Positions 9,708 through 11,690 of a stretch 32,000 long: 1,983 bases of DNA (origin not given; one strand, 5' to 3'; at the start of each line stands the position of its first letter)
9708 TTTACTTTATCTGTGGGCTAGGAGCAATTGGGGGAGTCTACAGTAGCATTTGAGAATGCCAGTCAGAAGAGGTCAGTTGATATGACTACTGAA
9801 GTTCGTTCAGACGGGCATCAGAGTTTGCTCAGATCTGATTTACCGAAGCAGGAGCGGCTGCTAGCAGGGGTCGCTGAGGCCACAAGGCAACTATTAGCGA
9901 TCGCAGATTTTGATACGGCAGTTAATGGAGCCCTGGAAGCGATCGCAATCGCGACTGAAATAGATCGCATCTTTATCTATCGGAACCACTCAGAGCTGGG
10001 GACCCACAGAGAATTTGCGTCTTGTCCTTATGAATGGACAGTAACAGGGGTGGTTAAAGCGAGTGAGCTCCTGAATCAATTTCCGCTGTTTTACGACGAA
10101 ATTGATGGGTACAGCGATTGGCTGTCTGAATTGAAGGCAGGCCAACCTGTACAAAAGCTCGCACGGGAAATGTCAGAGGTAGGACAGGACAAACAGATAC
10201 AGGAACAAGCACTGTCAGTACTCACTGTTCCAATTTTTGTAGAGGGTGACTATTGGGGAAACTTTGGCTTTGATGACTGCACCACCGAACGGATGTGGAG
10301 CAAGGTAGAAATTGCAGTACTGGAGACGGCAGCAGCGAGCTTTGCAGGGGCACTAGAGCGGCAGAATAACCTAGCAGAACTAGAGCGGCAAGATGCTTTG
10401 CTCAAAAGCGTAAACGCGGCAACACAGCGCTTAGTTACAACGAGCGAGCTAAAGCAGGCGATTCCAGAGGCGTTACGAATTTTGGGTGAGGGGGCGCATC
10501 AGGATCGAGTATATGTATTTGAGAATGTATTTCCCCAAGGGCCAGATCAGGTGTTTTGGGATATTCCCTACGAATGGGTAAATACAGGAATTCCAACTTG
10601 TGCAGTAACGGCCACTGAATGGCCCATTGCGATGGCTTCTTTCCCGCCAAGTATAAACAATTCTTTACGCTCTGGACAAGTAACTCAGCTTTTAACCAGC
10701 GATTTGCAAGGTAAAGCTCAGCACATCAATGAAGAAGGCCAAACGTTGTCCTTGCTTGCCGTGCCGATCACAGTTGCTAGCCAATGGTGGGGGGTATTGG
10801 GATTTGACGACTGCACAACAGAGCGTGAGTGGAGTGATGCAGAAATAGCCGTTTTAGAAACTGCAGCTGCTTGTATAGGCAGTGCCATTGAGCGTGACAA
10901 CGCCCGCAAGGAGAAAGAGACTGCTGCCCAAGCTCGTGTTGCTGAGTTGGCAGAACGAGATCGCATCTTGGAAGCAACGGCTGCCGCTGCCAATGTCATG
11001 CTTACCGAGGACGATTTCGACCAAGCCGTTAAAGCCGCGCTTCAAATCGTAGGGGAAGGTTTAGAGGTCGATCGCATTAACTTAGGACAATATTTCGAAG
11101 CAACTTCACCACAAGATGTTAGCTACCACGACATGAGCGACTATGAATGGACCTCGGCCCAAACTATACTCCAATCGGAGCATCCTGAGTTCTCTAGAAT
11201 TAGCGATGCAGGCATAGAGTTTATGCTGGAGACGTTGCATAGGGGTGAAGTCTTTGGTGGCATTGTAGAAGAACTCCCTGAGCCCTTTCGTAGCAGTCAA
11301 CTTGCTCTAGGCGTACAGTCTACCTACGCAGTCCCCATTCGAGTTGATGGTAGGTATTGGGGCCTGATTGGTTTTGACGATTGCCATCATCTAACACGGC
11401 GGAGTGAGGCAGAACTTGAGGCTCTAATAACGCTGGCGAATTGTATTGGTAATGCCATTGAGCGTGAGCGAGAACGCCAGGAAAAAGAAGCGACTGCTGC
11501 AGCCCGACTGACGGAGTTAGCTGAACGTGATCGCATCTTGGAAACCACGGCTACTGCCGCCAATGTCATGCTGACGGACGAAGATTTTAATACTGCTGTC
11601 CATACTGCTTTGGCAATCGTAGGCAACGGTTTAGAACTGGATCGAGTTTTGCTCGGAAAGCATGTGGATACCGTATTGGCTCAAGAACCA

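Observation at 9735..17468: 2,577-aa membrane-less histidine kinase built from 12 tandem GAF domains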

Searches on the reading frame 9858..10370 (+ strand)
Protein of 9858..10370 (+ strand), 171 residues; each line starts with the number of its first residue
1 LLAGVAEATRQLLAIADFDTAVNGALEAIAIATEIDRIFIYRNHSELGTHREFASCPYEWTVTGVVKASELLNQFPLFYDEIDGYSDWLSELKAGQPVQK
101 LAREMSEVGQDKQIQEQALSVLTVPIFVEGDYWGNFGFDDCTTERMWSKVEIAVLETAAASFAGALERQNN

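Call 13: search_solved_structures(query=A1, max_evalue=1, show_alignments=3)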
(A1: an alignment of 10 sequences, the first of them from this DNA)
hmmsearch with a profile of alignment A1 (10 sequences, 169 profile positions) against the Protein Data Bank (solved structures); distinct sequences matched with E-value up to 1: 72 (the best 60 are shown).
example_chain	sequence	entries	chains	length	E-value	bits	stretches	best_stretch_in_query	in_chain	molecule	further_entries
6mgh_A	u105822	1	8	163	1.6e-10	44.5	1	15-166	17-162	miRFP670nano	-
6oap_A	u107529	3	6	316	6.8e-10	42.4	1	6-166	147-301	Dual sensor histidine kinase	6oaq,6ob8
7lsc_A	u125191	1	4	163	3.9e-09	40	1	15-166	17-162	miRFP670nano3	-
7lsd_A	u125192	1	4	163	5.9e-09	39.4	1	15-166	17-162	miRFP718nano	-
6bhn_A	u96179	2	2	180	1.2e-07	35.1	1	4-167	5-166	Methyl-accepting chemotaxis sensory transducer with phytochrome sensor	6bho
6oza_A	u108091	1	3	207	1.3e-07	35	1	84-167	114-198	Two-component sensor histidine kinase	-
6ozb_A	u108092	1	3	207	1.7e-07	34.6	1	84-167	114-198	Two-component sensor histidine kinase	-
5dfx_A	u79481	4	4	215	3.5e-07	33.6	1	86-167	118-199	Histidine kinase | Sensory transduction histidine kinase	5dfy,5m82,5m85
3vv4_A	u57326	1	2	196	4.9e-07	33.1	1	78-159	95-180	Methyl-accepting chemotaxis protein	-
2lb5_A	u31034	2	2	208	8.8e-07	32.3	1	109-166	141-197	Sensor histidine kinase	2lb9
4bwi_A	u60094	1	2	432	1.6e-06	31.4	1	110-167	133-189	PHYTOCHROME-LIKE PROTEIN CPH2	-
2k2n_A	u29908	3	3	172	2.7e-06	30.7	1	109-166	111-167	Sensor protein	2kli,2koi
8w26_A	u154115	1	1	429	4.9e-06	29.9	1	109-166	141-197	histidine kinase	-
7ckv_A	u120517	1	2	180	6.5e-06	29.5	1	17-167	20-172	RcaE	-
8k9o_A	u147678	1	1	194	7.3e-06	29.3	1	17-167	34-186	histidine kinase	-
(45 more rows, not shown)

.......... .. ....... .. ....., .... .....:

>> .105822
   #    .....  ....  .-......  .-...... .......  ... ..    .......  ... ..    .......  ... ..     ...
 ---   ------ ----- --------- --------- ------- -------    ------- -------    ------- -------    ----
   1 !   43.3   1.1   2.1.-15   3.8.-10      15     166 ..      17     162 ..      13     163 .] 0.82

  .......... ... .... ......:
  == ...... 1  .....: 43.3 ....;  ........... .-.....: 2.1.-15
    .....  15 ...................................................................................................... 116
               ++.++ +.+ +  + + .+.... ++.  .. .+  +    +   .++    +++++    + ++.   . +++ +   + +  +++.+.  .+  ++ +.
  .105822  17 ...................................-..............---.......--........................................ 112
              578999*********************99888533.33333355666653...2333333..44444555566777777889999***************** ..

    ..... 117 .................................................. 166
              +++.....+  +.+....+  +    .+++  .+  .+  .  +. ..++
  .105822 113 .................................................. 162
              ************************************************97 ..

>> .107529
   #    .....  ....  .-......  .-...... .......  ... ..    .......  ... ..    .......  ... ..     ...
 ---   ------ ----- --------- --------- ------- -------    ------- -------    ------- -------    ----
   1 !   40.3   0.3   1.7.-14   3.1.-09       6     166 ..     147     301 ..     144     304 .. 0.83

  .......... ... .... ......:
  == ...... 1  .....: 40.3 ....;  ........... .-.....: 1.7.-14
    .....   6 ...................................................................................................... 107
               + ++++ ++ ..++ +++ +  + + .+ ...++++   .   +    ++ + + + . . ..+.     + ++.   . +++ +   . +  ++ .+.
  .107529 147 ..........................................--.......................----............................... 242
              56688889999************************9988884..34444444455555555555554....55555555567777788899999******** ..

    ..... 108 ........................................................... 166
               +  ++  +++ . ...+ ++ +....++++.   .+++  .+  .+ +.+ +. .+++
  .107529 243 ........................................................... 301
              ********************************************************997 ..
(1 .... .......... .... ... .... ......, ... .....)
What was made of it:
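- On Cyanobacteriochrome / phytochrome photosensory GAF: This position aligns with Pro-Phe of "EPFR" in type A (call 13).
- The same Cys exists in the genuine cyanobacteriochrome 6oap, where the bilin is attached elsewhere (call 13).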

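Call 62: search_protein_representatives(alignment_id=A1)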
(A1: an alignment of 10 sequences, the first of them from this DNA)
Query: 10 sequences, 169 profile positions. Proteins with E-value up to 0.001 (for the whole library): 27549; up to 1e-10: 12696; up to 1e-30: 1682. The best 150 are listed.
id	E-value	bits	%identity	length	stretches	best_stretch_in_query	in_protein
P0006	0.0e+00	2032.6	-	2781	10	1-168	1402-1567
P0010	0.0e+00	1646.1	-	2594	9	1-168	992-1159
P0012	0.0e+00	1316.7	-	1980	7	1-168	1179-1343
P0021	0.0e+00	1103.8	-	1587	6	1-168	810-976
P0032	0.0e+00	1005.1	-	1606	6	1-168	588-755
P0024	1.9e-287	958.6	-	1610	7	1-168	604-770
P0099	2.6e-281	938.7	-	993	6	1-168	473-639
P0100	6.6e-277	924.4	-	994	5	1-167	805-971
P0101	2.1e-274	916.2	-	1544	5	1-168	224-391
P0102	7.2e-238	797.3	-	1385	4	1-168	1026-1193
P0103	3.4e-236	791.9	-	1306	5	1-168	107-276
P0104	3.5e-232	778.8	-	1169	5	1-168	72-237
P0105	1.9e-230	773.2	-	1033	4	1-168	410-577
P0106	3.1e-229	769.2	-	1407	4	1-168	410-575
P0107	7.7e-218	732.2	-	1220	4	1-168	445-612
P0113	8.1e-200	673.5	-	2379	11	1-164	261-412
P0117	9.5e-181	611.5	-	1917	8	1-168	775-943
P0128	9.2e-159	539.9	-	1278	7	1-168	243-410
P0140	1.7e-131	451.2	-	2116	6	1-167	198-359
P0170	1.1e-99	347.6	-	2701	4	1-168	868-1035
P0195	2.0e-90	317.6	-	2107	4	9-162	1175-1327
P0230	3.3e-80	284.3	-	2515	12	16-167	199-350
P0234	6.1e-80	283.4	-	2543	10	15-166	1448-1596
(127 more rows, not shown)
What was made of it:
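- Checked: Unrelated chains with 10-12 matches also exist (call 62).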

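Call 64: search_protein_families(library=pfam, alignment_id=A5, max_evalue=0.00001)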
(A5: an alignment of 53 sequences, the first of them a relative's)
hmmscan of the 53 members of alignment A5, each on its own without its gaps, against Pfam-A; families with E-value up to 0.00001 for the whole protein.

A. member 1, P0099 (993 aa): 4 families
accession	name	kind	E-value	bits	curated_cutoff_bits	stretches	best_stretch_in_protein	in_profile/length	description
PF01590.32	GAF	-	1e-44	152.7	22.4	3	93-241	1-133/133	GAF domain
PF13185.12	GAF_2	-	6.4e-21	75.4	28.6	0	490-636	4-136/136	GAF domain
PF13492.12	GAF_3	-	6.5e-14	52.9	27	0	579-637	72-129/129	GAF domain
PF15714.11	SpoVT_C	-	6.1e-06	26.8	27.5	0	184-241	69-127/128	Stage V sporulation protein T C-terminal, transcription factor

B. families by the number of members that match (of 53 scanned): 12 families
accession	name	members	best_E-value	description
PF01590.32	GAF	53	4e-55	GAF domain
PF13185.12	GAF_2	47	1.7e-38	GAF domain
PF13492.12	GAF_3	29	8.4e-18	GAF domain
PF07730.19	HisKA_3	26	4e-20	Histidine kinase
PF02518.31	HATPase_c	26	2.9e-17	Histidine kinase-, DNA gyrase B-, and HSP90-like ATPase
PF15714.11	SpoVT_C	5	1.4e-09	Stage V sporulation protein T C-terminal, transcription factor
PF13581.12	HATPase_c_2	5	3.2e-08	Histidine kinase-like ATPase domain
PF13426.13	PAS_9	4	1.3e-07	PAS domain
PF13188.13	PAS_8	2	5.5e-13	PAS domain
PF08448.16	PAS_4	1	2.3e-14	PAS fold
PF00989.32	PAS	1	2.1e-10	PAS fold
PF22673.2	MCP-like_PDC_1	1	4.9e-06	Methyl-accepting chemotaxis protein-like, first PDC sensor domain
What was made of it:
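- Closest known: Cyanobacteriochrome and knotless-phytochrome GAF domains. Different: The output here is always HisKA_3 (call 64).
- None has GGDEF, EAL, MCP or HisKA (call 64).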

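Call 71: list_cluster_members(proteins=[P0113, P0230, P0234, P0117, P0140, P0170, P0099, P0103, P0128, P0195])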
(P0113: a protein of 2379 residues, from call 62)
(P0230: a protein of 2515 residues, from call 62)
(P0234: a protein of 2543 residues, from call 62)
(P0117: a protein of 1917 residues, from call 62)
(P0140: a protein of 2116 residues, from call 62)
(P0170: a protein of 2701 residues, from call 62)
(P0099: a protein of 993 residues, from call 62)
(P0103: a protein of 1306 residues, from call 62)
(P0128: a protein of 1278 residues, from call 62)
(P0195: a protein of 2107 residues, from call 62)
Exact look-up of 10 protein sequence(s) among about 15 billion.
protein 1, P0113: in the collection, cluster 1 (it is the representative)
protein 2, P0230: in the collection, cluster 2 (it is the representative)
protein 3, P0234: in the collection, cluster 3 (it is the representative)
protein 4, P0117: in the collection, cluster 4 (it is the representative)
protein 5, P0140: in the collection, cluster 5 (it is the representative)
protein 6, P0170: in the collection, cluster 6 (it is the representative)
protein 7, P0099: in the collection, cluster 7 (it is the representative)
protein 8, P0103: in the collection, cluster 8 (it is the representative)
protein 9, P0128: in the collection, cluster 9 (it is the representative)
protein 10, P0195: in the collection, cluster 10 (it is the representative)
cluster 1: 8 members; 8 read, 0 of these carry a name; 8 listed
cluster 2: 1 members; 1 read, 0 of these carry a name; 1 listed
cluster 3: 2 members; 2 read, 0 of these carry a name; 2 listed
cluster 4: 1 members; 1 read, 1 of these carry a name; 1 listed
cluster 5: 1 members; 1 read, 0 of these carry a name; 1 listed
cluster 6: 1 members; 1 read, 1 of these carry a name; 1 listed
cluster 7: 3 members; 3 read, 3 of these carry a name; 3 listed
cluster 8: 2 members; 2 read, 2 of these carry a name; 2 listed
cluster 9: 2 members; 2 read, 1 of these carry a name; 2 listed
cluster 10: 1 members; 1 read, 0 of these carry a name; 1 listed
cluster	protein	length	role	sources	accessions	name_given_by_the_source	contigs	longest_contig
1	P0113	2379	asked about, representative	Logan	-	-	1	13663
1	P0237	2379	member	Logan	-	-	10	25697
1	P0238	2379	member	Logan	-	-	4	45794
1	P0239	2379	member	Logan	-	-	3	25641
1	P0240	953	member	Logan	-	-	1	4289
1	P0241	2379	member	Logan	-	-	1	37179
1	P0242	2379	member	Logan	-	-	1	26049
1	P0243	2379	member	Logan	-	-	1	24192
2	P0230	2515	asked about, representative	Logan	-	-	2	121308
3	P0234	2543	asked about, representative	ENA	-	-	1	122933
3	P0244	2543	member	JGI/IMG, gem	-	-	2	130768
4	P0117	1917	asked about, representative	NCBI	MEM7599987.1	MAG: GAF domain-containing protein [Verrucomicrobiota bacterium]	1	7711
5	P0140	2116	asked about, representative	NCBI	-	-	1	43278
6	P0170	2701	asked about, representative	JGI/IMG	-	PAS domain S-box-containing protein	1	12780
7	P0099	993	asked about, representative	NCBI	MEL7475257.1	MAG: GAF domain-containing protein, partial [Cyanobacteria bacterium J06555_12]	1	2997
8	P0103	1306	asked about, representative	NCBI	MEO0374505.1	MAG: GAF domain-containing protein, partial [Cyanobacteria bacterium P01_A01_bin.17]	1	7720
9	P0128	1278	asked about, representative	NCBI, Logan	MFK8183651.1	MAG: GAF domain-containing protein [Phormidesmis sp.]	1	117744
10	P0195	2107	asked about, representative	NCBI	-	-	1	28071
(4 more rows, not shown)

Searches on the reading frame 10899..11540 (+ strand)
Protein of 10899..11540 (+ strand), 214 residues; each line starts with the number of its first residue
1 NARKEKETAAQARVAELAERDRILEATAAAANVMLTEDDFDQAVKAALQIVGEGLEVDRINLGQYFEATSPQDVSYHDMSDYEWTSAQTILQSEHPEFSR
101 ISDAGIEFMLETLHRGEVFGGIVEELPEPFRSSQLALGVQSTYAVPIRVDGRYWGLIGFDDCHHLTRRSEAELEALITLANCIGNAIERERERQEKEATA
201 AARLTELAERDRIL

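Call 33: predict_structure(alignment_id=A2)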
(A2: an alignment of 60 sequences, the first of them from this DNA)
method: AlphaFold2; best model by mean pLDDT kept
length: 214 residues; sequences in the alignment: 60
mean_pLDDT: 96.0   pTM: 0.87
mean pLDDT of the five models: 96.0, 95.8, 95.4, 95.1, 94.9
residues with pLDDT >= 90: 211; 70-90: 3; 50-70: 0; < 50: 0
segments of 3 or more residues with pLDDT < 50: none
pLDDT, mean of each block of 10 residues (from residue 1): 96 92 95 95 97 97 97 95 96 93 96 98 98 97 98 98 96 94 95 97 97 95
secondary structure, 60 per line:
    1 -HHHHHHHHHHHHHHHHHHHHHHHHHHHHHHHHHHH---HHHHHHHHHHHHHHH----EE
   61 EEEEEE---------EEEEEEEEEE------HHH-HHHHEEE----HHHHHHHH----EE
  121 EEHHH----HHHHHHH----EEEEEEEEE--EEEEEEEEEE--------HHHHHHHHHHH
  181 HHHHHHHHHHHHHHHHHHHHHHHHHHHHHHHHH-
elements in order: H2-36 H40-54 E59-66 E76-85 H96-99 E100-102 H107-114 E119-122 H130-136 E141-149 E152-161 H170-213
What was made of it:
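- Checked: The linkers are helical in the AlphaFold model of module 3, at pLDDT 96 (call 33).
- Flanking helices span residues 2-36 and 170-213 in the module 3 model (call 33).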

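Call 37: fold_search(model_id=the predicted structure, library=pdb)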
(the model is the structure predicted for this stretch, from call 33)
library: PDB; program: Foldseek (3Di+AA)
matches with E <= 10: 1427; with E <= 0.001: 401
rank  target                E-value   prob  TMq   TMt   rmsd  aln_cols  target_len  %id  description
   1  6ob8_A                1.5e-11  1.00  0.65  0.47   4.0       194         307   16  Crystal structure of a dual sensor histidine kinase in green light illuminated state (released 2019-09-18)
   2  6oap_A                3.4e-11  1.00  0.65  0.47   4.1       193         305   16  Crystal structure of a dual sensor histidine kinase in the green-light absorbing Pg state (released 2019-09-18)
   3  6ob8_B                9.3e-11  1.00  0.69  0.49   3.3       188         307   15  Crystal structure of a dual sensor histidine kinase in green light illuminated state (released 2019-09-18)
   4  6oap_B                1.1e-10  1.00  0.68  0.49   3.3       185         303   15  Crystal structure of a dual sensor histidine kinase in the green-light absorbing Pg state (released 2019-09-18)
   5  6oaq_B                1.6e-10  1.00  0.66  0.49   3.8       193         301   16  Crystal structure of a dual sensor histidine kinase in BeF3- bound state (released 2019-09-18)
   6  6oaq_A                2.2e-10  1.00  0.66  0.48   3.7       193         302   16  Crystal structure of a dual sensor histidine kinase in BeF3- bound state (released 2019-09-18)
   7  3w2z                  3.7e-10  1.00  0.65  0.77   3.5       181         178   15  Crystal structure of the cyanobacterial protein (released 2013-01-30)
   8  7lsc_D                2.7e-09  1.00  0.60  0.86   2.5       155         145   19  Crystal structure of near-infrared fluorescent protein miRFP670nano3 (released 2022-02-23)
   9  7lsc_C                4.4e-09  1.00  0.58  0.81   2.4       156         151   19  Crystal structure of near-infrared fluorescent protein miRFP670nano3 (released 2022-02-23)
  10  7lsc_A                5.7e-09  1.00  0.57  0.74   2.6       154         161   19  Crystal structure of near-infrared fluorescent protein miRFP670nano3 (released 2022-02-23)
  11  7lsc_B                8.8e-09  1.00  0.58  0.82   2.4       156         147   19  Crystal structure of near-infrared fluorescent protein miRFP670nano3 (released 2022-02-23)
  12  5zoh                  1.1e-08  1.00  0.61  0.73   5.5       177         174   14  Crystal structure of a far-red light-absorbing form of AnPixJg2_BV4 in complex with biliverdin (released 2019-04-17)
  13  7lsd_D                1.2e-08  1.00  0.57  0.79   2.8       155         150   20  Crystal structure of near-infrared fluorescent protein miRFP718nano (released 2022-02-23)
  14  4fof                  1.4e-08  1.00  0.60  0.74   2.9       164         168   18  Crystal Structure of the blue-light absorbing form of the Thermosynechococcus elongatus PixJ GAF-domain (released 2013-01-16)
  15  7lsd_B                1.5e-08  1.00  0.57  0.78   2.7       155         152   20  Crystal structure of near-infrared fluorescent protein miRFP718nano (released 2022-02-23)
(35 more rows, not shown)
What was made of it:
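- On GAF domain superfamily (Pfam PF01590/PF13185): The AlphaFold model of module 3 has pLDDT 96 and Foldseek probability 1.00 to many GAF structures (calls 33, 37).
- Its top Foldseek matches are 6ob8/6oap, AnPixJg2 3w2z, miRFP670nano3 and TePixJ (calls 33, 37).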
